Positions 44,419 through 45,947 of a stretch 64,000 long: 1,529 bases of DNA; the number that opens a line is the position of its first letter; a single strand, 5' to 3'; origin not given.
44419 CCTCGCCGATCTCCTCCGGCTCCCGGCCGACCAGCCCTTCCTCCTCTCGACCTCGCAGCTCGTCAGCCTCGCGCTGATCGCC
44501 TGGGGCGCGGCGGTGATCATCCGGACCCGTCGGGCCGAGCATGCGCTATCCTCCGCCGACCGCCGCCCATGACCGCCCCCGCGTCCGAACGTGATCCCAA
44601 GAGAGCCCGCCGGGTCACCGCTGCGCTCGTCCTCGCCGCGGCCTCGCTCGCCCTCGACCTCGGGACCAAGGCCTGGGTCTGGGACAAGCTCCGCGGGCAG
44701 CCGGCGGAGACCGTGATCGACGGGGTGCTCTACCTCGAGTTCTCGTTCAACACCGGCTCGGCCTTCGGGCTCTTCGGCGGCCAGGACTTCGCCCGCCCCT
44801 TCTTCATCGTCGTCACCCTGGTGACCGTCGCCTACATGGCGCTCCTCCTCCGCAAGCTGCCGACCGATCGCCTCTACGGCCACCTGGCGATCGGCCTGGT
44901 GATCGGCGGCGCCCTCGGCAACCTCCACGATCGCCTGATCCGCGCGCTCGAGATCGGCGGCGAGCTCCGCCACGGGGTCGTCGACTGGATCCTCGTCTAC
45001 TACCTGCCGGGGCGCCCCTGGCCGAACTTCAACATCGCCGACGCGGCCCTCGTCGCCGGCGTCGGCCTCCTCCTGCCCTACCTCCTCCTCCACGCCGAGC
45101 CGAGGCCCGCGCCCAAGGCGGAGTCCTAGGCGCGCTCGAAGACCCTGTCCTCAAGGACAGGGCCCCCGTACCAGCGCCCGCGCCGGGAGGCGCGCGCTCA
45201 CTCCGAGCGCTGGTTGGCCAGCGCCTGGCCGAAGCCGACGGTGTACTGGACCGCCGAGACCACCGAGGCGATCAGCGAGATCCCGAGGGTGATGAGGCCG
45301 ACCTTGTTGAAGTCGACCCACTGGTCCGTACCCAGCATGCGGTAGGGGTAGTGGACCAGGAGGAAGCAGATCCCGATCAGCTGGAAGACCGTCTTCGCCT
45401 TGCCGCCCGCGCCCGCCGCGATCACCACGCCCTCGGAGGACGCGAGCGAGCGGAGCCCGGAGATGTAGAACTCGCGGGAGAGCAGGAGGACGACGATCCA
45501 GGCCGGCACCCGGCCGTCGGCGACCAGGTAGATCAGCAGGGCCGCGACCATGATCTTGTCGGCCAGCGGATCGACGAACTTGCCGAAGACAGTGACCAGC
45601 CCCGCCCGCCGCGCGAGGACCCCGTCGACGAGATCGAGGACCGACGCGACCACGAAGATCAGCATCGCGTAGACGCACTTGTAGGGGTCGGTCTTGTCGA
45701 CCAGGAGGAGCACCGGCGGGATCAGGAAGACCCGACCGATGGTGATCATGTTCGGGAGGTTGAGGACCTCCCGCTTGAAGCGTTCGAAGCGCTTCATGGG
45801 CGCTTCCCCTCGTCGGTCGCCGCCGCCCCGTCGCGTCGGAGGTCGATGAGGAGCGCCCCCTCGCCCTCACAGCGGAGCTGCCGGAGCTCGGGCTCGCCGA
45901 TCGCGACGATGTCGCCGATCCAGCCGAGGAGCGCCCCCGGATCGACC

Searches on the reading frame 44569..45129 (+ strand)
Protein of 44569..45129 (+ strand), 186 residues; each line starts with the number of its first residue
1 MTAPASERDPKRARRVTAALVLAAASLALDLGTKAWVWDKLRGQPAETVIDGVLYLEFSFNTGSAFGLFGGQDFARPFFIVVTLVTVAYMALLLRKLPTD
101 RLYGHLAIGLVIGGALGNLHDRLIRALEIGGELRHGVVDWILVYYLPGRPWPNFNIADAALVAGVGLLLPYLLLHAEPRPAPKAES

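Call 73: search_protein_families(library=pfam, proteins=[window:44569-45129:+], max_evalue=0.001)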
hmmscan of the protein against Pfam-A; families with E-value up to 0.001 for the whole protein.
window:44569-45129:+ (186 aa): 1 family
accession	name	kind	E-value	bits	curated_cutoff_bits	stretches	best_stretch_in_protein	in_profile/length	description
PF01252.23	Peptidase_A8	-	6.2e-30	104.7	25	1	23-173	2-141/142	Signal peptidase (SPase) II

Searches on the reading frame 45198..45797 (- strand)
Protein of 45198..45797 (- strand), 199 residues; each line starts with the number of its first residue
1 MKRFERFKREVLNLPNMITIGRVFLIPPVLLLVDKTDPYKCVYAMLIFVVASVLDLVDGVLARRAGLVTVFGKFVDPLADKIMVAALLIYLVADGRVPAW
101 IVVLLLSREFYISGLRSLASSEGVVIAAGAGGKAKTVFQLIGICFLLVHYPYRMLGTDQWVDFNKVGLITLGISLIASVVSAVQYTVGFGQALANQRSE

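Call 73: search_protein_families(library=pfam, proteins=[window:45198-45797:-], max_evalue=0.001)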
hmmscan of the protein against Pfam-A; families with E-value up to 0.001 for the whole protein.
window:45198-45797:- (199 aa): 1 family
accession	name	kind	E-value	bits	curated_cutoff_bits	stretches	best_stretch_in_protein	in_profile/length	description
PF01066.26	CDP-OH_P_transf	-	1.9e-39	135.9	22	1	12-161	1-138/152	CDP-alcohol phosphatidyltransferase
